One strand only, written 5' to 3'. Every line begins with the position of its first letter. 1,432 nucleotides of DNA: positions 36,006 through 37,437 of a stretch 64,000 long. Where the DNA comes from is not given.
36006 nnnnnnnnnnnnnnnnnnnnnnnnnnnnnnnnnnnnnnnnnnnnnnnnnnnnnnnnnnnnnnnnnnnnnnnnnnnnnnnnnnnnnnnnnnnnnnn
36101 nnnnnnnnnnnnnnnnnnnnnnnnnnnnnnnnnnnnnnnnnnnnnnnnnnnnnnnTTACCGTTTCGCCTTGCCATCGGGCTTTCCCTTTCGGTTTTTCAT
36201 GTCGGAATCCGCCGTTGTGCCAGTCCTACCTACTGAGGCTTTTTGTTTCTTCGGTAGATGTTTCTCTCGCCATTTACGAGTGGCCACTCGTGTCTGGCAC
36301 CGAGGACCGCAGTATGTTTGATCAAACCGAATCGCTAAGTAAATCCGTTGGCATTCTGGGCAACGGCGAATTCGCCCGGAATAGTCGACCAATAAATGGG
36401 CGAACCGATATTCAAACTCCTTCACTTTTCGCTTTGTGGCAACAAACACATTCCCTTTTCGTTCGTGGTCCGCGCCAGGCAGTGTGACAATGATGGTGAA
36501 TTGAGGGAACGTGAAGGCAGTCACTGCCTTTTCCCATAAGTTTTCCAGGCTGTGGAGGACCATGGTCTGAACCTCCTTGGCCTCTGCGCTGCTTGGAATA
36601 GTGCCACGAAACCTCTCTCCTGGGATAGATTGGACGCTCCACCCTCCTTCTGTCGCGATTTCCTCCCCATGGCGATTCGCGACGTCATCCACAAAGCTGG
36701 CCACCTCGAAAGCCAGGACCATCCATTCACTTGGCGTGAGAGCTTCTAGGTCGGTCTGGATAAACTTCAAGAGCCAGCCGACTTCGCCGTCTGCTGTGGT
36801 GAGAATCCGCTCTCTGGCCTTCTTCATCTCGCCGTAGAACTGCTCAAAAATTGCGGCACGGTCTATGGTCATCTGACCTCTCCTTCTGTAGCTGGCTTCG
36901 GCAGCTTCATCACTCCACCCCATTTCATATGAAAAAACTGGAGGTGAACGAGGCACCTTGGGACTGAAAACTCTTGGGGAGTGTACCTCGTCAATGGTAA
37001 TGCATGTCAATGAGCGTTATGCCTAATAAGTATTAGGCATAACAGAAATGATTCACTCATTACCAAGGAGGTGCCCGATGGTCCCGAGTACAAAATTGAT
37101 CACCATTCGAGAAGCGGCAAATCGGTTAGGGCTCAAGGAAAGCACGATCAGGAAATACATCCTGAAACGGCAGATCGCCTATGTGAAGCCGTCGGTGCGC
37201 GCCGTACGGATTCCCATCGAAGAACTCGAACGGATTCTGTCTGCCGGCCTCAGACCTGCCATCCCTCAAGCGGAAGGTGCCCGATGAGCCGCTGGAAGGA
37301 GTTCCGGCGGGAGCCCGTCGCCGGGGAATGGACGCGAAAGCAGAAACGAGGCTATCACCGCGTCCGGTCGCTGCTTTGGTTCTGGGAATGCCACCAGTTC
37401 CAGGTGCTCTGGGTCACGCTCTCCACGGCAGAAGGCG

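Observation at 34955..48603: Tandem array of mini integrative elements at tRNA-Cys: one autonomous helper plus int-less derivatives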

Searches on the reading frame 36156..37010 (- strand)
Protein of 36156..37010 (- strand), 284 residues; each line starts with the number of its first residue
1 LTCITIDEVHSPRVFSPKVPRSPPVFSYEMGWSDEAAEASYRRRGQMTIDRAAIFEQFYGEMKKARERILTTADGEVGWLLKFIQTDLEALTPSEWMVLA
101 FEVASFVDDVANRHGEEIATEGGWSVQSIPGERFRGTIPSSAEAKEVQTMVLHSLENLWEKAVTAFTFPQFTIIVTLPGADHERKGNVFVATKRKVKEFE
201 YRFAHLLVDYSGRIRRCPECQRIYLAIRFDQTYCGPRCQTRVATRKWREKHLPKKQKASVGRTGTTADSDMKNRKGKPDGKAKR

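Call 7: search_protein_families(library=pfam, proteins=[window:36156-37010:-], max_evalue=0.01)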
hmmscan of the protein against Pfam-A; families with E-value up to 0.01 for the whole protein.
window:36156-37010:- (284 aa): 1 family
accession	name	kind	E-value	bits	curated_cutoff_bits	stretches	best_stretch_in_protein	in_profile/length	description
PF05766.18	NinG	-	0.004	17.4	25.4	1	215-259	7-48/193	Bacteriophage Lambda NinG protein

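Call 12: search_protein_families(library=phrogs, proteins=[window:36156-37010:-], max_evalue=0.01)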
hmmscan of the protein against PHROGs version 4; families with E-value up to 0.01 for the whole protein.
window:36156-37010:- (284 aa): 0 families

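Call 62: search_protein_families(library=padloc, proteins=[window:36156-37010:-], max_evalue=0.01)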
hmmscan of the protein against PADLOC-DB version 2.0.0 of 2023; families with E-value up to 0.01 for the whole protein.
window:36156-37010:- (284 aa): 0 families

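Call 63: search_protein_families(library=ncbifam, proteins=[window:36156-37010:-], max_evalue=0.01)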
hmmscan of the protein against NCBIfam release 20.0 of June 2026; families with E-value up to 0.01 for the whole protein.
window:36156-37010:- (284 aa): 0 families

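Call 75: find_homologous_proteins(query=window:36156-37010:-)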
Query window:36156-37010:- (284 aa): 62 proteins with E <= 0.001 among 851 candidates.
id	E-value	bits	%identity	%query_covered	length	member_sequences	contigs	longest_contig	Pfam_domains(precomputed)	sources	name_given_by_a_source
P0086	1.7e-134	465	87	84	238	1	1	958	-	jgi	-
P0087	2.5e-126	439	83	84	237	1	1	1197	-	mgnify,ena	mgnify:CR=1 FL=1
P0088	2.9e-125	435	80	84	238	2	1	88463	-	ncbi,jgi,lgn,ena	-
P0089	7.2e-124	430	79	84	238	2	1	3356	-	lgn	-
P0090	1.7e-123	429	82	84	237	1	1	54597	-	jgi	jgi:hypothetical protein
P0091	2.1e-118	413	79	84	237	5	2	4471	-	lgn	-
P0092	3.8e-114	399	99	63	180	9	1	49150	-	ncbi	ncbi:MAG: hypothetical protein U0319_13355, partial [Nitrospira sp.]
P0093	2.0e-111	390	82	75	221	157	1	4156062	-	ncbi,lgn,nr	ncbi:MAG: hypothetical protein HRU82_18645 [Nitrospira sp.]|nr:MAG: hypothetical protein HRU82_18645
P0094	3.8e-110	385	81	75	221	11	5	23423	-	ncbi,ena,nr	ncbi:MAG: hypothetical protein K1X60_11725 [Nitrospira sp.]|nr:hypothetical protein [Nitrospira sp.]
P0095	9.5e-110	384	75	83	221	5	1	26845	-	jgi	jgi:hypothetical protein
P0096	9.9e-109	381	91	66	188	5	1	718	-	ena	-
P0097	4.3e-107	375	79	75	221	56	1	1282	-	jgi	jgi:hypothetical protein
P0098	5.7e-107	375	75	83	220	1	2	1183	-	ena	-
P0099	1.6e-105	370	77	75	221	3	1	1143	-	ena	-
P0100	3.2e-105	369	77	75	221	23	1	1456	-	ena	-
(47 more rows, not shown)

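Call 80: predict_structure(alignment_id=A7)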
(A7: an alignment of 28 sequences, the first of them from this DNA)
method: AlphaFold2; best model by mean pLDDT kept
length: 238 residues; sequences in the alignment: 28
mean_pLDDT: 62.0   pTM: 0.57
mean pLDDT of the five models: 62.0, 56.2, 53.9, 47.9, 44.0
residues with pLDDT >= 90: 1; 70-90: 97; 50-70: 74; < 50: 66
segments of 3 or more residues with pLDDT < 50: 63-90, 208-238
pLDDT, mean of each block of 10 residues (from residue 1): 69 83 84 82 86 81 43 34 38 71 77 77 65 65 56 62 69 72 59 53 54 34 33 34
secondary structure, 60 per line:
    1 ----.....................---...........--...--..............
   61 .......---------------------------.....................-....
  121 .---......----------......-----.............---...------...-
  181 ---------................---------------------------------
elements in order: H5-25 H29-39 H47-67 H95-115 E117-121 E125-130 E141-146 H152-164 E168-170 E177-179 H190-205

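Call 87: fold_search(model_id=the predicted structure, library=pdb)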
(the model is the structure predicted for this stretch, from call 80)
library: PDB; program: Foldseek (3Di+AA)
matches with E <= 10: 481; with E <= 0.001: 0
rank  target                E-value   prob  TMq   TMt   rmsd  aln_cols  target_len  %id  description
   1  6hjm_A                1.5e-01  0.33  0.14  0.23   8.0        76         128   12  Myxococcus xanthus MglB (released 2019-12-04)
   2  3kye_A                1.8e-01  0.35  0.16  0.27   8.2        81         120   11  Crystal Structure of Roadblock/LC7 Domain from Streptomyces avermitilis (released 2009-12-22)
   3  6hjm_B                1.8e-01  0.35  0.14  0.23   8.2        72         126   11  Myxococcus xanthus MglB (released 2019-12-04)
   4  6hjm_F                2.0e-01  0.33  0.14  0.22   8.2        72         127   11  Myxococcus xanthus MglB (released 2019-12-04)
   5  6hjm_D                2.0e-01  0.28  0.14  0.24   8.1        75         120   12  Myxococcus xanthus MglB (released 2019-12-04)
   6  6hjm_Q                2.1e-01  0.33  0.14  0.23   8.2        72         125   11  Myxococcus xanthus MglB (released 2019-12-04)
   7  8ieb_B                2.1e-01  0.06  0.13  0.12  17.6       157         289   11  Cryo-EM structure of GPR156 of GPR156-miniGo-scFv16 complex (local refine) (released 2024-02-14)
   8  6hjm_H                2.3e-01  0.30  0.14  0.23   8.2        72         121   11  Myxococcus xanthus MglB (released 2019-12-04)
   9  6hjm_E                2.3e-01  0.30  0.14  0.23   8.2        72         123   11  Myxococcus xanthus MglB (released 2019-12-04)
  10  6hjm_C                2.3e-01  0.30  0.14  0.22   8.2        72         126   11  Myxococcus xanthus MglB (released 2019-12-04)
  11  6hjm_P                2.3e-01  0.30  0.14  0.21   8.2        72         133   11  Myxococcus xanthus MglB (released 2019-12-04)
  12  9c3c_n                2.3e-01  0.06  0.11  0.14  17.7       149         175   13  Cryo-EM structure of native dystrophin-glycoprotein complex (DGC) (released 2024-10-23)
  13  6hjm_L                2.4e-01  0.25  0.14  0.24   8.1        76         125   12  Myxococcus xanthus MglB (released 2019-12-04)
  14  6h5b_B                2.6e-01  0.30  0.13  0.22   8.2        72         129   11  Myxococcus xanthus MglA in complex with its GAP MglB and GTPgammaS (released 2019-11-27)
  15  6hjm_K                2.7e-01  0.28  0.14  0.23   8.2        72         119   11  Myxococcus xanthus MglB (released 2019-12-04)
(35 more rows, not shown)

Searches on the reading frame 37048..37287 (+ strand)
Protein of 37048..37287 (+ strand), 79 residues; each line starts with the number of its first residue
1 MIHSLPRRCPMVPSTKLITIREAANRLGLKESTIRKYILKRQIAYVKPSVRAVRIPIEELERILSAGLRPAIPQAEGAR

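Call 7: search_protein_families(library=pfam, proteins=[window:37048-37287:+], max_evalue=0.01)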
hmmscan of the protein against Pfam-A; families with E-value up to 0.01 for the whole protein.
window:37048-37287:+ (79 aa): 3 families
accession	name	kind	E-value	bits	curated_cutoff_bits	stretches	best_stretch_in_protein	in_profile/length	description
PF12728.13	HTH_17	-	1.1e-08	35.6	27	1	17-65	1-48/51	Helix-turn-helix domain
PF00376.29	MerR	-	0.00037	20.7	28.2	1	19-47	1-30/38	MerR family regulatory protein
PF07453.19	NUMOD1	-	0.0024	18.5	22.8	1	19-38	18-37/37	NUMOD1 domain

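Call 12: search_protein_families(library=phrogs, proteins=[window:37048-37287:+], max_evalue=0.01)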
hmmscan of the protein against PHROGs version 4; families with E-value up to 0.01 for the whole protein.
window:37048-37287:+ (79 aa): 9 families
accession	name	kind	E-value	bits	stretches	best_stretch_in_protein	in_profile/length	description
phrog_66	-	integration and excision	5.5e-08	33.9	1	11-70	87-146/412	excisionase and transcriptional regulator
phrog_2655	-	integration and excision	7.7e-05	23.4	1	11-47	108-148/181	excisionase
phrog_597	-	DNA, RNA and nucleotide metabolism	0.00052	21.1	1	11-37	106-132/200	DNA binding protein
phrog_19174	-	unknown function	0.0018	19.5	1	14-65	40-91/100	-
phrog_28156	-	unknown function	0.0029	18.7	1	16-69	8-61/156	-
phrog_3470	-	unknown function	0.0035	18.4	1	16-40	5-29/193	-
phrog_11726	-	moron, auxiliary metabolic gene and host takeover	0.0082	17.3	1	18-49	27-57/89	sporulation stage III protein D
phrog_25262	-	unknown function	0.0093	16.9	0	11-62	28-79/106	-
phrog_16678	-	unknown function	0.0095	16.3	1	17-45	161-190/259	-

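Call 63: search_protein_families(library=ncbifam, proteins=[window:37048-37287:+], max_evalue=0.01)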
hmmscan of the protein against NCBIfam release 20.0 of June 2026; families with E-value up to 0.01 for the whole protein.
window:37048-37287:+ (79 aa): 1 family
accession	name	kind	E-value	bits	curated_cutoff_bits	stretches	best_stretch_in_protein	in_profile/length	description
TIGR01764.1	excise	domain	8e-09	35.7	28.8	1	17-62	1-45/49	excisionase family DNA-binding protein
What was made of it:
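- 37078..37287 (+): Excisionase (HTH_17 / excise family). PF12728 E 1e-8; TIGR01764 E 8e-9 (calls 7, 63)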
